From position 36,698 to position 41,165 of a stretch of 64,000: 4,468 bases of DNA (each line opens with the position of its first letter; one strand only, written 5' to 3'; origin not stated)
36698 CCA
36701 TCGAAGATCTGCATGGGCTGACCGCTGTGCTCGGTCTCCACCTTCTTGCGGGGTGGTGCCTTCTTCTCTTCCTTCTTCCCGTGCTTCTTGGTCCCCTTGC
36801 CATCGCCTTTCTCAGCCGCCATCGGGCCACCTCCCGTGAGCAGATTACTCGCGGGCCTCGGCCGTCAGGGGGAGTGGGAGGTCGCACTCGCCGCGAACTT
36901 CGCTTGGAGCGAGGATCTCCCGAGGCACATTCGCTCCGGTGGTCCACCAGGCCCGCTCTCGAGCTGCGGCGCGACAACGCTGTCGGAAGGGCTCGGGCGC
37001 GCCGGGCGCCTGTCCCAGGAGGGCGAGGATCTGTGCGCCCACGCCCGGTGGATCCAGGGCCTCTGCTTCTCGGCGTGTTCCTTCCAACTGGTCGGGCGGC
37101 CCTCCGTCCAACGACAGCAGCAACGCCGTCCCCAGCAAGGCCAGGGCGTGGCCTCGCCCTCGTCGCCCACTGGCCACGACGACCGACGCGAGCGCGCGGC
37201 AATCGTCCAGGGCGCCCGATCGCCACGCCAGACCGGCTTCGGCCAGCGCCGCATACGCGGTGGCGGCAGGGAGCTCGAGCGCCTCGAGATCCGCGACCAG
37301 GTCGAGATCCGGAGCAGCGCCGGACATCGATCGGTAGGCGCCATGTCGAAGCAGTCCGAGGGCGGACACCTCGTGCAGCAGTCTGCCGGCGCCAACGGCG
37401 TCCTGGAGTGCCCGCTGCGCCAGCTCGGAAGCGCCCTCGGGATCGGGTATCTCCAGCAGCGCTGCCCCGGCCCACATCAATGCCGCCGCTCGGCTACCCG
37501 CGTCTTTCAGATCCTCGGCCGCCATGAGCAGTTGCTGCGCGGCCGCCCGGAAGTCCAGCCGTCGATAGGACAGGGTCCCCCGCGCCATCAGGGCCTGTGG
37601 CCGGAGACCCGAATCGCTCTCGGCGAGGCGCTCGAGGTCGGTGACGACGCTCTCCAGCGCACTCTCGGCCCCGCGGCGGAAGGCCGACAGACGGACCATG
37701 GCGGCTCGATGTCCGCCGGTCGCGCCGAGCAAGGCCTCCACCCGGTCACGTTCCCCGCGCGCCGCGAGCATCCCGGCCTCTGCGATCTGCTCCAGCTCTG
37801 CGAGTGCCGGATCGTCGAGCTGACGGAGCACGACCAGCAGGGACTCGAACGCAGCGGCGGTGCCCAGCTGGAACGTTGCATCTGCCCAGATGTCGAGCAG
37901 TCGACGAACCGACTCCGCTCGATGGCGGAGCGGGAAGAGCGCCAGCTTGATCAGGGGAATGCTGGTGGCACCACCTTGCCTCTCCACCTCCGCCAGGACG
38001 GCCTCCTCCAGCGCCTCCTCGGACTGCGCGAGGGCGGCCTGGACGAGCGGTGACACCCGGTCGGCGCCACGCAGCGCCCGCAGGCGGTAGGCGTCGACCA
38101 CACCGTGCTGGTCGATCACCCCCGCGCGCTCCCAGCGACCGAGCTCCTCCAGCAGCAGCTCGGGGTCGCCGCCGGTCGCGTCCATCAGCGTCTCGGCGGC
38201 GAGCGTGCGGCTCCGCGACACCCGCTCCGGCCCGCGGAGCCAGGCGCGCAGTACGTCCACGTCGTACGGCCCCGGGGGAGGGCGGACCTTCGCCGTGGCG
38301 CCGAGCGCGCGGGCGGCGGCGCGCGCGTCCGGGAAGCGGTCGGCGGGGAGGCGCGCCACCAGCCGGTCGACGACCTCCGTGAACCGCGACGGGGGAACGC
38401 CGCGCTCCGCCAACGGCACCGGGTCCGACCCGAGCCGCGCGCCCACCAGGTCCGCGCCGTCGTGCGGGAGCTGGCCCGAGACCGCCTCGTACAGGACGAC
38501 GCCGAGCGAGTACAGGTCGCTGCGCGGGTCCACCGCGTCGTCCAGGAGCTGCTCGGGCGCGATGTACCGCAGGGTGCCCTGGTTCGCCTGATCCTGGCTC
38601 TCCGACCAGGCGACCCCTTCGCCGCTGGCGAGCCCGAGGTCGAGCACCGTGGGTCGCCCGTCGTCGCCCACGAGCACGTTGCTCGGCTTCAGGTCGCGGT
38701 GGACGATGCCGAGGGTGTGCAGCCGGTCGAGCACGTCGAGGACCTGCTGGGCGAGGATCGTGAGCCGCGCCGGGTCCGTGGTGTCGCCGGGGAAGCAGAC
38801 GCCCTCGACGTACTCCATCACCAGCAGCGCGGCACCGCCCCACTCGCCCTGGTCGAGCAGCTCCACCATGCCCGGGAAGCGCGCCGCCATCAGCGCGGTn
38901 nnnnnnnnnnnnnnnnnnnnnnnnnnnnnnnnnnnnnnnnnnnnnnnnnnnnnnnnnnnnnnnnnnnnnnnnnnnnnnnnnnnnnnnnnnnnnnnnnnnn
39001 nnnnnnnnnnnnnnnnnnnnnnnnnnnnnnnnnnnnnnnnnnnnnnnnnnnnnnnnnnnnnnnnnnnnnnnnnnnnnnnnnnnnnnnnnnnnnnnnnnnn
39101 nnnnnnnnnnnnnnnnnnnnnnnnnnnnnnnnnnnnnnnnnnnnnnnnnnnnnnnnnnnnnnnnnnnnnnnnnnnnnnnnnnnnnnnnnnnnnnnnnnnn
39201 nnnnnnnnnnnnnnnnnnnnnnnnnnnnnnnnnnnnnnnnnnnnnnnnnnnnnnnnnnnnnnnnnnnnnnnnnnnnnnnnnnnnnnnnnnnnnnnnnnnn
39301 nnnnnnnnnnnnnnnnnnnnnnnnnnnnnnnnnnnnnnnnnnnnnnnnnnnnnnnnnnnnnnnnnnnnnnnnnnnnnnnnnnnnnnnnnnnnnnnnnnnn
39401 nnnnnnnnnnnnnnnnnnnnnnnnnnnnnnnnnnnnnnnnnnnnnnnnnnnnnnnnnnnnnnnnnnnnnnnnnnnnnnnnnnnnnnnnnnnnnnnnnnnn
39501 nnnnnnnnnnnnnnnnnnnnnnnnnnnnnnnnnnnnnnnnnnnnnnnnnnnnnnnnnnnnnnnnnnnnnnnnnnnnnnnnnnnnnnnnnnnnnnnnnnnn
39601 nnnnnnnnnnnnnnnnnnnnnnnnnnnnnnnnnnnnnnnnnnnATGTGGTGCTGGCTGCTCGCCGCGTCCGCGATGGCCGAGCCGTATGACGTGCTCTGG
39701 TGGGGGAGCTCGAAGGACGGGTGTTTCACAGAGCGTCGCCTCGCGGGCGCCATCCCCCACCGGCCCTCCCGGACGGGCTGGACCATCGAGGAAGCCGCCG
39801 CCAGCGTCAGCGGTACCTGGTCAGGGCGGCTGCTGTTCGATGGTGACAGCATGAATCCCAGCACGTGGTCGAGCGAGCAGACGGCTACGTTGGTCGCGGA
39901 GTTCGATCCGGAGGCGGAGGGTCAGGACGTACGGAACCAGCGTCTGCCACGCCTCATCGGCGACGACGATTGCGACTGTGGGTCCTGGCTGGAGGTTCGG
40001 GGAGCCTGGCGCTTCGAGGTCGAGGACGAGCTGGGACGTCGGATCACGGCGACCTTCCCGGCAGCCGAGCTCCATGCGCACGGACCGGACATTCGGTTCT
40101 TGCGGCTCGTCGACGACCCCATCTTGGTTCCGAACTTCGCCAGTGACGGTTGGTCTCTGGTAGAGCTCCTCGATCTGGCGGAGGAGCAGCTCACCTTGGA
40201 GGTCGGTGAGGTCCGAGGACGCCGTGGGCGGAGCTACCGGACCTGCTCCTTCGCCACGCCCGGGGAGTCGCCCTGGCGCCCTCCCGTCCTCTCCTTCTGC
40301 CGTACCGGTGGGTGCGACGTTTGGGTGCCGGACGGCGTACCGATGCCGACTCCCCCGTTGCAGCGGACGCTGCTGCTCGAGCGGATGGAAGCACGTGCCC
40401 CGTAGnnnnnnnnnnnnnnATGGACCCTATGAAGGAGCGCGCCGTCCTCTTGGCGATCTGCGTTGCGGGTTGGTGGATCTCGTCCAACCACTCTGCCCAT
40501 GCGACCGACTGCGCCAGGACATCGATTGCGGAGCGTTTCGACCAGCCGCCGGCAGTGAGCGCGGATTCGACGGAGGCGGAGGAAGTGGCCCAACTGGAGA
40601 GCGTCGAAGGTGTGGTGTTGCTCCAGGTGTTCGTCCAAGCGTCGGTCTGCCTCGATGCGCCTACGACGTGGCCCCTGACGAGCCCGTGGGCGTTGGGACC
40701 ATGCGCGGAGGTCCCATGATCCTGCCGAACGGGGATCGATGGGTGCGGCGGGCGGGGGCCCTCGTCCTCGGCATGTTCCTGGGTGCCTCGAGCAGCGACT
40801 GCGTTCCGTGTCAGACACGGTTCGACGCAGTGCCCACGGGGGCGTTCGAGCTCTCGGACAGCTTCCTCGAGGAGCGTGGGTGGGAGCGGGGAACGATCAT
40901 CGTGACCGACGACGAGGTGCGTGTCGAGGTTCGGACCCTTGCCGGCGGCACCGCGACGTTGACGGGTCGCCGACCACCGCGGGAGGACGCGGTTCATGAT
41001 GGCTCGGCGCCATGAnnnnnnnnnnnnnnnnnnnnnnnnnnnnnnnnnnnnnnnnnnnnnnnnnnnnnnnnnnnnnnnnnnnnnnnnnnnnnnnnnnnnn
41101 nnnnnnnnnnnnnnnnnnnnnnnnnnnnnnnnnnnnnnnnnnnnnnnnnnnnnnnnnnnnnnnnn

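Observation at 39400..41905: Lower-GC islet of four secreted/lipoprotein genes with ATGA-coupled starts.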

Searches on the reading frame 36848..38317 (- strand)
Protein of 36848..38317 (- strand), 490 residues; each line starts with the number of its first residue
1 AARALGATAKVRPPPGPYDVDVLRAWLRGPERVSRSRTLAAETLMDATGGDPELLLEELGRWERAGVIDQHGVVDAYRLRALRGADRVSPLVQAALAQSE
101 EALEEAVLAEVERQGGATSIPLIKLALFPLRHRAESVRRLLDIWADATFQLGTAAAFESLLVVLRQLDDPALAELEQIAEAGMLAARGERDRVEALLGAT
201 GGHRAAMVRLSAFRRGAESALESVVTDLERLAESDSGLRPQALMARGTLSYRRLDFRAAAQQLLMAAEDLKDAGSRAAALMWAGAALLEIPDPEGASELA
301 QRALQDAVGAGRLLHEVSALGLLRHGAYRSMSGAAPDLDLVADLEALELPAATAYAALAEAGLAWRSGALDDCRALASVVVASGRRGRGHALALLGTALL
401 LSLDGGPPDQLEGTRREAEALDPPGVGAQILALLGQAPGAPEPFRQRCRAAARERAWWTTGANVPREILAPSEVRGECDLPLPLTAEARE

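Call 72: find_related_loci(query=window:36848-38317:-, collection=metagenome_contigs, flank=10000)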
Query window:36848-38317:- (490 aa) in metagenome_contigs; peptide patterns used: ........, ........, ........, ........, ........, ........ (x = any residue, [..] = any of these).
179 stretches matched a pattern, but none encodes a relative of the query by tblastn (E <= 1e-3).

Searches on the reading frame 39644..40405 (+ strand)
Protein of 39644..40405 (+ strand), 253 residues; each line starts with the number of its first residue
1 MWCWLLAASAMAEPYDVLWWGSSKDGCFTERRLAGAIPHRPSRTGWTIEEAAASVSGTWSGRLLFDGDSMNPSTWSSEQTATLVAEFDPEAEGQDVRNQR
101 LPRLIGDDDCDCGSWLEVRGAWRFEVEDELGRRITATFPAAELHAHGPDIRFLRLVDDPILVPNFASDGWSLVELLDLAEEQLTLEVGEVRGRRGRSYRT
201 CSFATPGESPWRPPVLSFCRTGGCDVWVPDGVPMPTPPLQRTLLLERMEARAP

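Call 7: search_protein_families(library=pfam, proteins=[window:39644-40405:+], max_evalue=1)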
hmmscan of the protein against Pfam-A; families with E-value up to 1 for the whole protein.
window:39644-40405:+ (253 aa): 0 families

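Call 8: search_protein_families(library=ncbifam, proteins=[window:39644-40405:+], max_evalue=1)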
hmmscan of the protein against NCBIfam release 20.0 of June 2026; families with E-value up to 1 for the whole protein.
window:39644-40405:+ (253 aa): 0 families

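Call 10: list_cluster_members(proteins=[window:39644-40402:+, window:40420-40716:+, window:40716-41012:+, window:41012-41902:+, window:40429-40716:+])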
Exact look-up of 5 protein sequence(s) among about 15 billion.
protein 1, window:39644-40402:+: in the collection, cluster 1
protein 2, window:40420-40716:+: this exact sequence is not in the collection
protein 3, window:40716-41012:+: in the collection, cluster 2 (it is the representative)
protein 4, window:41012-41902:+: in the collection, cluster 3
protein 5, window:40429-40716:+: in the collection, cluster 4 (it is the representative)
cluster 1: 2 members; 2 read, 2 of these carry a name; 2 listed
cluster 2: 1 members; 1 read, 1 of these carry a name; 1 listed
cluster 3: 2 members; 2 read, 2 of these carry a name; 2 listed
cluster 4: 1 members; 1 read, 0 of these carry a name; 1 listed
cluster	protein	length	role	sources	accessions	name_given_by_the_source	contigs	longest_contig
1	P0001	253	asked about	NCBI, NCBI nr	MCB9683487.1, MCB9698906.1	MAG: hypothetical protein H6738_19145 [Alphaproteobacteria bacterium] | hypothetical protein [Alphaproteobacteria bacterium]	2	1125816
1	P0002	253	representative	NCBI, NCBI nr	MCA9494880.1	MAG: hypothetical protein KC621_33355 [Myxococcales bacterium] | hypothetical protein [Myxococcales bacterium]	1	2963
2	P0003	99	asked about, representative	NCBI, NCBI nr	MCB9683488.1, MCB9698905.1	MAG: hypothetical protein H6738_19140 [Alphaproteobacteria bacterium] | hypothetical protein [Alphaproteobacteria bacterium]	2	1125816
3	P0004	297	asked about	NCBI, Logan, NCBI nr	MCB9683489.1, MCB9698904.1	MAG: hypothetical protein H6738_19135 [Alphaproteobacteria bacterium] | hypothetical protein [Alphaproteobacteria bacterium]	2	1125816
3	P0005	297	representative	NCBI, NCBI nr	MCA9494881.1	MAG: hypothetical protein KC621_33360 [Myxococcales bacterium] | hypothetical protein [Myxococcales bacterium]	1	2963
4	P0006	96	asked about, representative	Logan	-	-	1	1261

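Call 12: find_homologous_proteins(query=window:39644-40402:+, max_evalue=0.01)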
Query window:39644-40402:+ (253 aa): 1 proteins with E <= 0.01 among 3264 candidates.
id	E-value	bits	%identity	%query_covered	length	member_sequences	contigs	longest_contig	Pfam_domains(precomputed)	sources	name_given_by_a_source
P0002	8.6e-170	581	98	100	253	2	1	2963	-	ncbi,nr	ncbi:MAG: hypothetical protein KC621_33355 [Myxococcales bacterium]|nr:hypothetical protein [Myxococ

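Call 14: find_encoding_contigs(protein=P0005, flank=10000)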
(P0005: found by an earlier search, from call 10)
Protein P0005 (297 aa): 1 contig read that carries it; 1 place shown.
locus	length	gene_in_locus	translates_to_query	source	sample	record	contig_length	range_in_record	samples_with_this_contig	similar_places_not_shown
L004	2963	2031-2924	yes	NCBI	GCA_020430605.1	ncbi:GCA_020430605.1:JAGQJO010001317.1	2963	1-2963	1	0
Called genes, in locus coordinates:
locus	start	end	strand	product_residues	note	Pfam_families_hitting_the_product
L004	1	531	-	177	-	PF00069:Pkinase, PF07714:PK_Tyr_Ser-Thr, PF01636:APH (weak)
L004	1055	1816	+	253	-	-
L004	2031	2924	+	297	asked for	-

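Call 33: search_solved_structures(query=window:39644-40402:+, max_evalue=10)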
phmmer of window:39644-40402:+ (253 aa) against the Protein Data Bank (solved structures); distinct sequences matched with E-value up to 10: 2.
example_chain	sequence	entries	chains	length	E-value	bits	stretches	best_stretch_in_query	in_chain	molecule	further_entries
6m3d_C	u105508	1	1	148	0.016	17.6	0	66-120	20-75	Segmentation polarity homeobox protein engrailed,Segmentation polarity homeobox protein en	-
9qd3_A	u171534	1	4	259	1.2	11.4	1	85-174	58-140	Gluthathion-S-Transferase StyI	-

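Call 35: search_protein_families(library=padloc, proteins=[window:39644-40402:+], max_evalue=1)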
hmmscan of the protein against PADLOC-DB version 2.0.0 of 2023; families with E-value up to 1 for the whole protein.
window:39644-40402:+ (253 aa): 0 families

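Call 36: search_protein_families(library=phrogs, proteins=[window:39644-40402:+], max_evalue=1)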
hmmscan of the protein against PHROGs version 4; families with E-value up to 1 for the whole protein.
window:39644-40402:+ (253 aa): 1 family
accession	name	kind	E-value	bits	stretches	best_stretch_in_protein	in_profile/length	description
phrog_15385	-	unknown function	0.069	14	1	36-67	37-68/181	-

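Call 52: predict_structure(protein=window:39644-40402:+)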
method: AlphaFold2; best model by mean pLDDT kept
length: 253 residues; sequences in the alignment: 1
mean_pLDDT: 31.8   pTM: 0.20
mean pLDDT of the five models: 31.8, 30.9, 30.2, 28.5, 26.0
residues with pLDDT >= 90: 0; 70-90: 0; 50-70: 0; < 50: 253
segments of 3 or more residues with pLDDT < 50: 1-253
pLDDT, mean of each block of 10 residues (from residue 1): 34 28 25 28 33 32 31 30 28 30 29 36 35 33 36 27 27 34 38 36 41 35 35 31 25 26
secondary structure, 60 per line:
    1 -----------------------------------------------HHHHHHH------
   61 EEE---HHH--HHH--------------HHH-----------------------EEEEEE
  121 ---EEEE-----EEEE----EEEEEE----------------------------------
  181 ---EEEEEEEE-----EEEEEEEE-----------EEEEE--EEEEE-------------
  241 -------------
elements in order: H48-54 E61-63 E115-120 E124-127 E133-136 E141-146 E184-191 E197-204 E216-220 E223-227

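Call 78: find_related_loci(query=window:39644-40402:+, collection=viral_contigs, flank=5000)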
Query window:39644-40402:+ (253 aa) in viral_contigs; peptide patterns used: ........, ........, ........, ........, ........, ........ (x = any residue, [..] = any of these).
11 stretches matched a pattern, but none encodes a relative of the query by tblastn (E <= 1e-3).

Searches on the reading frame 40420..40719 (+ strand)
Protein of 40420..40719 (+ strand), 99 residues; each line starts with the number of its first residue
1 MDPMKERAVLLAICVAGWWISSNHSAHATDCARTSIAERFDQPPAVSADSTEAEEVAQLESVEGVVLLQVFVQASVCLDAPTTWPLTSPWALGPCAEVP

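Call 7: search_protein_families(library=pfam, proteins=[window:40420-40719:+], max_evalue=1)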
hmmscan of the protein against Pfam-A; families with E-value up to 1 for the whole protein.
window:40420-40719:+ (99 aa): 0 families

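Call 8: search_protein_families(library=ncbifam, proteins=[window:40420-40719:+], max_evalue=1)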
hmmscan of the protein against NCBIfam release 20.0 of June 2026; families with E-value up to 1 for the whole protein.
window:40420-40719:+ (99 aa): 1 family
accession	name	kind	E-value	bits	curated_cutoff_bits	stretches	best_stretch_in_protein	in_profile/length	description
TIGR03931.1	T7SS_Rv3446c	hypoth_equivalog_domain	0.02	15.2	47.6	1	8-88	8-79/194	type VII secretion-associated protein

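Call 35: search_protein_families(library=padloc, proteins=[window:40420-40716:+], max_evalue=1)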
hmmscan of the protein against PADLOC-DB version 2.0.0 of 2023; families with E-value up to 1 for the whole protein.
window:40420-40716:+ (99 aa): 0 families

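Call 36: search_protein_families(library=phrogs, proteins=[window:40420-40716:+], max_evalue=1)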
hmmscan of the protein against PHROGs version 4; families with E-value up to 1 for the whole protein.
window:40420-40716:+ (99 aa): 0 families

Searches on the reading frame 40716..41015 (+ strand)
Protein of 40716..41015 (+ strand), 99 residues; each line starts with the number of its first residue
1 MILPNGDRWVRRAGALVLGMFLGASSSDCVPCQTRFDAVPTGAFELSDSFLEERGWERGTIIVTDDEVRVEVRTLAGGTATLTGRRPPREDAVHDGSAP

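Call 7: search_protein_families(library=pfam, proteins=[window:40716-41015:+], max_evalue=1)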
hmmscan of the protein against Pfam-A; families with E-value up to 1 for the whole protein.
window:40716-41015:+ (99 aa): 0 families

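Call 8: search_protein_families(library=ncbifam, proteins=[window:40716-41015:+], max_evalue=1)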
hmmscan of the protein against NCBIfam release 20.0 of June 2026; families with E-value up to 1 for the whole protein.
window:40716-41015:+ (99 aa): 1 family
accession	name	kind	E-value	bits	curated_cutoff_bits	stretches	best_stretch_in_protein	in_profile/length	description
NF006221.0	PRK08348.1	subfamily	0.038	13.7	124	1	27-68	75-118/136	NADH-plastoquinone oxidoreductase subunit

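Call 35: search_protein_families(library=padloc, proteins=[window:40716-41012:+], max_evalue=1)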
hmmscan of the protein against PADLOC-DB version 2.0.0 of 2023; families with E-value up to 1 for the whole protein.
window:40716-41012:+ (99 aa): 0 families

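Call 36: search_protein_families(library=phrogs, proteins=[window:40716-41012:+], max_evalue=1)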
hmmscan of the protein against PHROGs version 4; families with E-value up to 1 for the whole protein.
window:40716-41012:+ (99 aa): 0 families
